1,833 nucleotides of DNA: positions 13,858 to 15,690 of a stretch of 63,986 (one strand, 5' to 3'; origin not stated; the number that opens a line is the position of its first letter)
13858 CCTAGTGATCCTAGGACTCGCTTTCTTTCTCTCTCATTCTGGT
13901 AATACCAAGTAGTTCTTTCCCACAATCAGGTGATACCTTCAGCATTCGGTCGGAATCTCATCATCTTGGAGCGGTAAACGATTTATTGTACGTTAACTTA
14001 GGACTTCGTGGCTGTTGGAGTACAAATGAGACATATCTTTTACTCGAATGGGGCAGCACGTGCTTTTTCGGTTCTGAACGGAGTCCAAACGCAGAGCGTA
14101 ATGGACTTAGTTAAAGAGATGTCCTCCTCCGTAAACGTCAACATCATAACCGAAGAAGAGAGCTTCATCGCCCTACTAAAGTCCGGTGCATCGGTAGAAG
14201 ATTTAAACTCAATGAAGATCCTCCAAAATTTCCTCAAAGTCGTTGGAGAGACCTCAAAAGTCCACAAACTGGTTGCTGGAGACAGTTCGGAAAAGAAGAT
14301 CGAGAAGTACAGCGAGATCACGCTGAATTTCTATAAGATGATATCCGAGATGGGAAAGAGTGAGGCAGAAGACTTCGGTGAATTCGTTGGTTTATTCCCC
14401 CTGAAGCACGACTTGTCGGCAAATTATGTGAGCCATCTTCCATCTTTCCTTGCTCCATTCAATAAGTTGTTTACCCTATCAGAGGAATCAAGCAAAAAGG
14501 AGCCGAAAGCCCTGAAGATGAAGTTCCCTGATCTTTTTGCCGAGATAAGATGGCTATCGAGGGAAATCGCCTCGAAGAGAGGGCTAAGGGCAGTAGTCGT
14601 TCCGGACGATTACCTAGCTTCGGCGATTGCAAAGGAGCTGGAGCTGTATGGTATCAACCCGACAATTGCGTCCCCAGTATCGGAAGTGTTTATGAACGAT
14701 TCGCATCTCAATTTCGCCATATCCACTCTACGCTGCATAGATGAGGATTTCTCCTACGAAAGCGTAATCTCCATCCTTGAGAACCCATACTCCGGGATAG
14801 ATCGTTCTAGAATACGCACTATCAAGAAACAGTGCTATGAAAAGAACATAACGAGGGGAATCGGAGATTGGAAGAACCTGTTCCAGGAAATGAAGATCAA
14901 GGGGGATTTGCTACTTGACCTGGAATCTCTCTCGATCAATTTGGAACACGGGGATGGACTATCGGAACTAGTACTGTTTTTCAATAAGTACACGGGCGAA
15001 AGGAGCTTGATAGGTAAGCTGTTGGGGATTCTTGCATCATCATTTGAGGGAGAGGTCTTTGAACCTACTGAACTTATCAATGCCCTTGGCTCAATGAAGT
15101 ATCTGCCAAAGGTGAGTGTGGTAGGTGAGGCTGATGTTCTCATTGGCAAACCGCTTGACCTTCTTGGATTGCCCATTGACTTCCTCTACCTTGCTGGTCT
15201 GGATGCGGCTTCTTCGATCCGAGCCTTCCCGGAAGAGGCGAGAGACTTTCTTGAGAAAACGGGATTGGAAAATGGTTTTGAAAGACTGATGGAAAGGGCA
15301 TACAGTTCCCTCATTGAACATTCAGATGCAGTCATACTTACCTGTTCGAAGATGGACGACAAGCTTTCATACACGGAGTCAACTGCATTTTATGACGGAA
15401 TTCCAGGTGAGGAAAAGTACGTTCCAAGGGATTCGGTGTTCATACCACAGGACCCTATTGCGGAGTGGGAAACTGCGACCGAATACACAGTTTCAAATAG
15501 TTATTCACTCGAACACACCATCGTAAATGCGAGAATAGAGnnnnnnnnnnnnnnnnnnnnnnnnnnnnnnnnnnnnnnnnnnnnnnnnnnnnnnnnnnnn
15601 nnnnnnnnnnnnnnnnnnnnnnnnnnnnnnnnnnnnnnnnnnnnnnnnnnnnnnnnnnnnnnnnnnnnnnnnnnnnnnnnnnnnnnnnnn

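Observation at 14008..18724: AddAB-like two-gene module in an archaeon: Fe-S PD-(D/E)XK nuclease protein plus nuclease-less UvrD-type helicase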

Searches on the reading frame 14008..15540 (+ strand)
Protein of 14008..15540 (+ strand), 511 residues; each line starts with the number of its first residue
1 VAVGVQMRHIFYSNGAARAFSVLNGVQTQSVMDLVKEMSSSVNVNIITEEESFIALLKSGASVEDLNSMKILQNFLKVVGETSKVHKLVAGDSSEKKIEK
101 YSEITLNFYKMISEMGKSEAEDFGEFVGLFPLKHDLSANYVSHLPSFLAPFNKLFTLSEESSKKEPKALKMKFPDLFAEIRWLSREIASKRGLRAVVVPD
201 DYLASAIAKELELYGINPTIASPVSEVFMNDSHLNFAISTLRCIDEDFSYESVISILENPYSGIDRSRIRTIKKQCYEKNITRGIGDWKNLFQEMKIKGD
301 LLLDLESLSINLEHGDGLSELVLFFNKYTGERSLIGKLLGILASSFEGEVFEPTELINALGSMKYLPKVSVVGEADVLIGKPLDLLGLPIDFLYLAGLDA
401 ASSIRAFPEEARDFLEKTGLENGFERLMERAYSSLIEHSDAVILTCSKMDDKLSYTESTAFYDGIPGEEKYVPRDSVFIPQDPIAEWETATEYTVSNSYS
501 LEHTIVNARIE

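Call 64: search_protein_families(library=pfam, proteins=[window:14008-15540:+], max_evalue=10)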
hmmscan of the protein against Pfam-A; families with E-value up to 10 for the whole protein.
window:14008-15540:+ (511 aa): 2 families
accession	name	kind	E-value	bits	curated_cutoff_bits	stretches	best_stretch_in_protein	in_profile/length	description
PF13361.12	UvrD_C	-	0.03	14.2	25.6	1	167-275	41-153/350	UvrD-like helicase C-terminal domain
PF09014.16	Sushi_2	-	0.12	12.8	22.1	1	428-464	22-58/88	Beta-2-glycoprotein-1 fifth domain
